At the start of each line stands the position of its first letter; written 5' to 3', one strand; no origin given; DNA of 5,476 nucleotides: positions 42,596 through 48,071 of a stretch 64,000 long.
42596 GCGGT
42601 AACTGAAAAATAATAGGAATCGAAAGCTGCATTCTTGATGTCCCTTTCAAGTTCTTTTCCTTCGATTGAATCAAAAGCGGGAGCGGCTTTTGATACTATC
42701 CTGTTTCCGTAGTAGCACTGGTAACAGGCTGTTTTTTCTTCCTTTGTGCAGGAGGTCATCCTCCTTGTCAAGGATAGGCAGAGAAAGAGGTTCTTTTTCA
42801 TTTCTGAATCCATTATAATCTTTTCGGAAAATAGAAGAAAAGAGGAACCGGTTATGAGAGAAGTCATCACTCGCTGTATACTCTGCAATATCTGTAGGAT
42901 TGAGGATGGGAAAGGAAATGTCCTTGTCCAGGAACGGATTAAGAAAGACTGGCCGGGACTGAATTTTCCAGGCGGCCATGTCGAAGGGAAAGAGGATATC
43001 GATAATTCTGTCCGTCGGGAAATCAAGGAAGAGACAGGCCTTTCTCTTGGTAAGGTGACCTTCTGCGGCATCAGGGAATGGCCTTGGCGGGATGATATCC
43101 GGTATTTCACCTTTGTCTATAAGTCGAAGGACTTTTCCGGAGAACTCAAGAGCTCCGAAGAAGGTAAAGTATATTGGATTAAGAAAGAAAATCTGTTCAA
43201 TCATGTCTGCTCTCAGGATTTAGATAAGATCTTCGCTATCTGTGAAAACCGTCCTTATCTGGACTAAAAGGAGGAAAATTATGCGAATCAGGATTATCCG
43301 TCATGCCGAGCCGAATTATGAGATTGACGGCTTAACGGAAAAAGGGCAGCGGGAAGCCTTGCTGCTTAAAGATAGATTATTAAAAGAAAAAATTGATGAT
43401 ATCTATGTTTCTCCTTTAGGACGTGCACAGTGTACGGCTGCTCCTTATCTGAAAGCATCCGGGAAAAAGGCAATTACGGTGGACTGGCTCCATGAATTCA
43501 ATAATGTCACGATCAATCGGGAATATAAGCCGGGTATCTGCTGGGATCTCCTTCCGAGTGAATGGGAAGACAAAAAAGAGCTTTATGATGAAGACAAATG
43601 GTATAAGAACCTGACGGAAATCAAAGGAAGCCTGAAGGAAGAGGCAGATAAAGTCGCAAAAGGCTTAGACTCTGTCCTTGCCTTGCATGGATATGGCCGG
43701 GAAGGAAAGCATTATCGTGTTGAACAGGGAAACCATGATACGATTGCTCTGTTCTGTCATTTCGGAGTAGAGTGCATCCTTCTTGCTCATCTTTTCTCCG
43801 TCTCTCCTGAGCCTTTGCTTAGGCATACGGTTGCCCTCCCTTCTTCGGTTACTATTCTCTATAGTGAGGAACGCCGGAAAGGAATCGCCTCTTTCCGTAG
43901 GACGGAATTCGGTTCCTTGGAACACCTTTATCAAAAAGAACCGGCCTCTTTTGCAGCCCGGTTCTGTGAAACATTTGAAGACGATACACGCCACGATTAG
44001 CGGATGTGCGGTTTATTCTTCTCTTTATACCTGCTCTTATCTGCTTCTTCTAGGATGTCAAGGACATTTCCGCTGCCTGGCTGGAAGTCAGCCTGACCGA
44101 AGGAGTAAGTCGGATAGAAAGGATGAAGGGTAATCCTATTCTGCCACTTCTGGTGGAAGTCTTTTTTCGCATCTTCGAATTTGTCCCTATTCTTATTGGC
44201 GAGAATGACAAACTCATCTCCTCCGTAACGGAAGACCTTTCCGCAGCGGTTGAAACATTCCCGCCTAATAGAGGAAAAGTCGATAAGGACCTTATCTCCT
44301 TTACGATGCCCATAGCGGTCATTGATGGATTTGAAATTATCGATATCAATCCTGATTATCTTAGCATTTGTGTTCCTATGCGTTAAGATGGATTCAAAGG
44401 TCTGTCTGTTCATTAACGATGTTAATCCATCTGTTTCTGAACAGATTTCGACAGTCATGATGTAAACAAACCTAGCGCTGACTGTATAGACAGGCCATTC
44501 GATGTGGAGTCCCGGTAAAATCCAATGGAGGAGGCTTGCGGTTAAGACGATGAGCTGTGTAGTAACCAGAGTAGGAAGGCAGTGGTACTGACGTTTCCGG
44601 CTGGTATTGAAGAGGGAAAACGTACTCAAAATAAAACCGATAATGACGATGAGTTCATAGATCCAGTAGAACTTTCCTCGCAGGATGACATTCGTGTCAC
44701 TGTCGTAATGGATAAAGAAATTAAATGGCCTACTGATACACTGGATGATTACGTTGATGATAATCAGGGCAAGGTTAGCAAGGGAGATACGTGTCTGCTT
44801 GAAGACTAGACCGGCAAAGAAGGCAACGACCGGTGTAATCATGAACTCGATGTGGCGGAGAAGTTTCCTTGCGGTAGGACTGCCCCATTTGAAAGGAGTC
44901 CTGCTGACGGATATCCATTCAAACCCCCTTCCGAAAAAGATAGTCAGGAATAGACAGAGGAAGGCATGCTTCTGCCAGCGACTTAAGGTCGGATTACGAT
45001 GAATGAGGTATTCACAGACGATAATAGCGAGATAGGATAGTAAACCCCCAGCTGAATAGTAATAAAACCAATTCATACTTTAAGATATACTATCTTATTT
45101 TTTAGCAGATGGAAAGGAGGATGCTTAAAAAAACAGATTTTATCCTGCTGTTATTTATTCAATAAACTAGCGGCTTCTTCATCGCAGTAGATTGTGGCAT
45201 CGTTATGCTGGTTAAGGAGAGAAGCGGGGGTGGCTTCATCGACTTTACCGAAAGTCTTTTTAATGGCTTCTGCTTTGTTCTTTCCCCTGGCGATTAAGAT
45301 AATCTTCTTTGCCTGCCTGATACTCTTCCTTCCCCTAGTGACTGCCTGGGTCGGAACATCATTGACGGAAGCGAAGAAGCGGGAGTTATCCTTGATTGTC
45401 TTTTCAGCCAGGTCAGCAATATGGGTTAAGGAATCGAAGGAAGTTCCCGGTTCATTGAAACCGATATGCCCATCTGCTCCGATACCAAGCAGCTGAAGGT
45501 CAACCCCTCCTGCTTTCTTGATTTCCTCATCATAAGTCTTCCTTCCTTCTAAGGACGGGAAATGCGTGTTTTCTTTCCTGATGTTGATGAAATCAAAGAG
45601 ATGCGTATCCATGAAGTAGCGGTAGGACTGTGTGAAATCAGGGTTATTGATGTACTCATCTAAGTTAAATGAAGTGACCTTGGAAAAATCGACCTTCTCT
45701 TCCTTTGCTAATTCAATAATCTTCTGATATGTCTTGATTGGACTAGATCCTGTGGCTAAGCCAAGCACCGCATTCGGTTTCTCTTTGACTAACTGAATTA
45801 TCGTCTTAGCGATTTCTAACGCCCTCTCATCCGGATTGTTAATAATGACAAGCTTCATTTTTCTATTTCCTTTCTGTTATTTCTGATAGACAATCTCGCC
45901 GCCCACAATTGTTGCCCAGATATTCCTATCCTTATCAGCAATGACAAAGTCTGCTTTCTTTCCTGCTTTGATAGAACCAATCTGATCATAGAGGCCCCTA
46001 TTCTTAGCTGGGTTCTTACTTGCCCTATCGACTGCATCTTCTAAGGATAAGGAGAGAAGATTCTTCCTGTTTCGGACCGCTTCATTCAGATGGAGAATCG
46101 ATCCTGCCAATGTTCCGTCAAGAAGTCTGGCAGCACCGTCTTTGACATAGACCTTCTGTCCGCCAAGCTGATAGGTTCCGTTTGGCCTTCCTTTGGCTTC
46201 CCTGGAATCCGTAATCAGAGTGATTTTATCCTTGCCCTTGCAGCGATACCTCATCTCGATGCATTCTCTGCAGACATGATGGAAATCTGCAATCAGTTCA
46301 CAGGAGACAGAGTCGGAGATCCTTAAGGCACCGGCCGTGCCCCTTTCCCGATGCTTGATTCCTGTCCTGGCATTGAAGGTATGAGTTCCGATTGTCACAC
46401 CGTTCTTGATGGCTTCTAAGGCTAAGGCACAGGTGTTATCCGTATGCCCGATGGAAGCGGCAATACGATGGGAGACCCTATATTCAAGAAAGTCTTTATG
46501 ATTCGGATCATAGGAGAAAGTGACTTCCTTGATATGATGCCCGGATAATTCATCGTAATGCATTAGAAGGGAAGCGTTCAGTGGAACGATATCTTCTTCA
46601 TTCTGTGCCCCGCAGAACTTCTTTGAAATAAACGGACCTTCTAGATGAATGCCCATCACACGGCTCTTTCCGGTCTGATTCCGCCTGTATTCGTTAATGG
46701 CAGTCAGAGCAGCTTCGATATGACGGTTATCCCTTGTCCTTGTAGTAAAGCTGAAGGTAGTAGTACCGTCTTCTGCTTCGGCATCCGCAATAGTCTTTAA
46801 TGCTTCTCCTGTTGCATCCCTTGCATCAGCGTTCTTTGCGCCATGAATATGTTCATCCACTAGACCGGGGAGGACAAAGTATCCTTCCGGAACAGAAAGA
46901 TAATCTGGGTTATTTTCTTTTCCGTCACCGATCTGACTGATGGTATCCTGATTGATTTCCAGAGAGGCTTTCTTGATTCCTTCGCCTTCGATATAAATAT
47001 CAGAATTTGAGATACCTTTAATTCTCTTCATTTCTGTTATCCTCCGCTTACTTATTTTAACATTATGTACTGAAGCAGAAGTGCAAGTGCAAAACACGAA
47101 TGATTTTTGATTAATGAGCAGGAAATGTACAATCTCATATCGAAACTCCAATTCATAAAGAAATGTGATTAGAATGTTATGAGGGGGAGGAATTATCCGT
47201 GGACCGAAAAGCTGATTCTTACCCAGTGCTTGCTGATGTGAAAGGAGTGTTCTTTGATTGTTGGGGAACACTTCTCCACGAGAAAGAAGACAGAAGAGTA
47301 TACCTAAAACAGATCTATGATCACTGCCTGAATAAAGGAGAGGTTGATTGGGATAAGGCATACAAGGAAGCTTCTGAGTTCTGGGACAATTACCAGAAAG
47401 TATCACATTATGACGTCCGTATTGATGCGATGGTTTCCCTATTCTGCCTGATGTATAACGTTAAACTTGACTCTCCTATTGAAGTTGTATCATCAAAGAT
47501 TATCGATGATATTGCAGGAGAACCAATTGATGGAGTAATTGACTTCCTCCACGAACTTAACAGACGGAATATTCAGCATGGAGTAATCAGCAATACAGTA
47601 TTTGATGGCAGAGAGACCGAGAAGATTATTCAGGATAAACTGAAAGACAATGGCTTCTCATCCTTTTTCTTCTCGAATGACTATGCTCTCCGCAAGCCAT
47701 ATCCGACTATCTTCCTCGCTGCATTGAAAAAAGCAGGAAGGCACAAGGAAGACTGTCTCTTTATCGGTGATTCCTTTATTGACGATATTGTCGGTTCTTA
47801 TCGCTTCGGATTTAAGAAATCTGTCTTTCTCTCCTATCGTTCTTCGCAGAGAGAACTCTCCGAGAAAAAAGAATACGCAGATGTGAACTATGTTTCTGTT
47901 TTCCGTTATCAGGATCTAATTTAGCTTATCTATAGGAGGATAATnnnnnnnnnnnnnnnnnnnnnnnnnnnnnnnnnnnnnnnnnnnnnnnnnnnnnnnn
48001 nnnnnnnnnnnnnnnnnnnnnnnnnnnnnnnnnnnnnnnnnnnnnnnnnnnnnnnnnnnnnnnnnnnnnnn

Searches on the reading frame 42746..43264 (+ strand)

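Call 28: search_protein_families(library=pfam, proteins=[window:42746-43264:+], max_evalue=0.001)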
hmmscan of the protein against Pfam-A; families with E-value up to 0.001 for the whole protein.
window:42746-43264:+ (173 aa): 1 family
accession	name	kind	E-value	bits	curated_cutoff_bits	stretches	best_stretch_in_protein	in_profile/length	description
PF00293.34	NUDIX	-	2e-16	60.7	21.1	1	50-147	9-115/134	NUDIX domain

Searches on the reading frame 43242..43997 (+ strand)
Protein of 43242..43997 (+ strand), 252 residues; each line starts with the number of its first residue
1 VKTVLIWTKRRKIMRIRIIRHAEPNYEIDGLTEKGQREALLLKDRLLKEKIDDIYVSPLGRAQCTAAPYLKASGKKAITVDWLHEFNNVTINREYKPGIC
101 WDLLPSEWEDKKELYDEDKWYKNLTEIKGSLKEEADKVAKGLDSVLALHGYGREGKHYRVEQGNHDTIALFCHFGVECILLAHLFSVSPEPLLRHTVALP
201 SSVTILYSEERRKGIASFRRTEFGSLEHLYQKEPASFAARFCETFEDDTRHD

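Call 27: search_protein_families(library=pfam, proteins=[window:43242-43997:+], max_evalue=0.001)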
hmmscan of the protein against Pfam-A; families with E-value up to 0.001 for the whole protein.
window:43242-43997:+ (252 aa): 1 family
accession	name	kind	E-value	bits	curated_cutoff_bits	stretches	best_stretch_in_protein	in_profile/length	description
PF00300.27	His_Phos_1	-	2.2e-15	57.3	21.7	1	18-216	3-189/194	Histidine phosphatase superfamily (branch 1)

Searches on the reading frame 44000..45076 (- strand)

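Call 27: search_protein_families(library=pfam, proteins=[window:44000-45076:-], max_evalue=0.001)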
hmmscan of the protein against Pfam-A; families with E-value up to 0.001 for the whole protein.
window:44000-45076:- (359 aa): 1 family
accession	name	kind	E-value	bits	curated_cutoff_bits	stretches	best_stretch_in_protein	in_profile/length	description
PF00990.26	GGDEF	-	8e-27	94.4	23.8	1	214-355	2-157/161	Diguanylate cyclase, GGDEF domain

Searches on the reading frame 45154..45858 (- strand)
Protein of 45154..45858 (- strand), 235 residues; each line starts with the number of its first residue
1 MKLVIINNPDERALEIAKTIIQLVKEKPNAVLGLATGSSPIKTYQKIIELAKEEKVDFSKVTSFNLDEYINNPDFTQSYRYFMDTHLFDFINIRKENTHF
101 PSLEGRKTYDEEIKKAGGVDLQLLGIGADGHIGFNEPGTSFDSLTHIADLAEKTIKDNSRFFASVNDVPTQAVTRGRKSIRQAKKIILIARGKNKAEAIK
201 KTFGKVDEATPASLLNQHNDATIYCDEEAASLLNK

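Call 27: search_protein_families(library=pfam, proteins=[window:45154-45858:-], max_evalue=0.001)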
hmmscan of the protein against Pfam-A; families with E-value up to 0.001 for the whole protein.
window:45154-45858:- (235 aa): 1 family
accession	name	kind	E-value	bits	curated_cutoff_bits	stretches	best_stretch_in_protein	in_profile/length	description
PF01182.26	Glucosamine_iso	-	1.5e-21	77.7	27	1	13-222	11-223/225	Glucosamine-6-phosphate isomerases/6-phosphogluconolactonase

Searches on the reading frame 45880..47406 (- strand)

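Call 27: search_protein_families(library=pfam, proteins=[window:45880-47406:-], max_evalue=0.001)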
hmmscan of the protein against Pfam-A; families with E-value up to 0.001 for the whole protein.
window:45880-47406:- (509 aa): 2 families
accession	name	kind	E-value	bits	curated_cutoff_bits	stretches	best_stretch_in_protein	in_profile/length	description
PF01979.26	Amidohydro_1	-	1.7e-16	60.9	25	1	177-506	1-345/345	Amidohydrolase family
PF07969.17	Amidohydro_3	-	9.4e-11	42.3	29.7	1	452-507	406-472/472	Amidohydrolase family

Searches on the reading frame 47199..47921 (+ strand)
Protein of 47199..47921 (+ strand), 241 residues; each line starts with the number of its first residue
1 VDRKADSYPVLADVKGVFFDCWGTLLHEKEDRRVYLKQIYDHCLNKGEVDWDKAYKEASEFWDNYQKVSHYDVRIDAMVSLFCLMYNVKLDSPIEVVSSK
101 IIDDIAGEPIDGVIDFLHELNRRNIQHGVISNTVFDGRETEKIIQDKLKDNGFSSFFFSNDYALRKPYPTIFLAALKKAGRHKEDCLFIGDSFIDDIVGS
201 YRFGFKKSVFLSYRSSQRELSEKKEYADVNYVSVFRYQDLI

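Call 27: search_protein_families(library=pfam, proteins=[window:47199-47921:+], max_evalue=0.001)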
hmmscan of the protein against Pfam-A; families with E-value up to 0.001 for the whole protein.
window:47199-47921:+ (241 aa): 4 families
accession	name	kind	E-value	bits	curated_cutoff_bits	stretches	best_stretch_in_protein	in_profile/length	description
PF00702.32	Hydrolase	-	9.6e-16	59.2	26.4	1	14-196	1-183/191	haloacid dehalogenase-like hydrolase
PF13419.12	HAD_2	-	4.1e-13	50.3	23.8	1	19-206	3-174/178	Haloacid dehalogenase-like hydrolase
PF13242.12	Hydrolase_like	-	1.1e-08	35.3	22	1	164-222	2-60/75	HAD-hyrolase-like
PF13344.12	Hydrolase_6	-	9.1e-05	22.9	27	0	107-154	13-57/101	Haloacid dehalogenase-like hydrolase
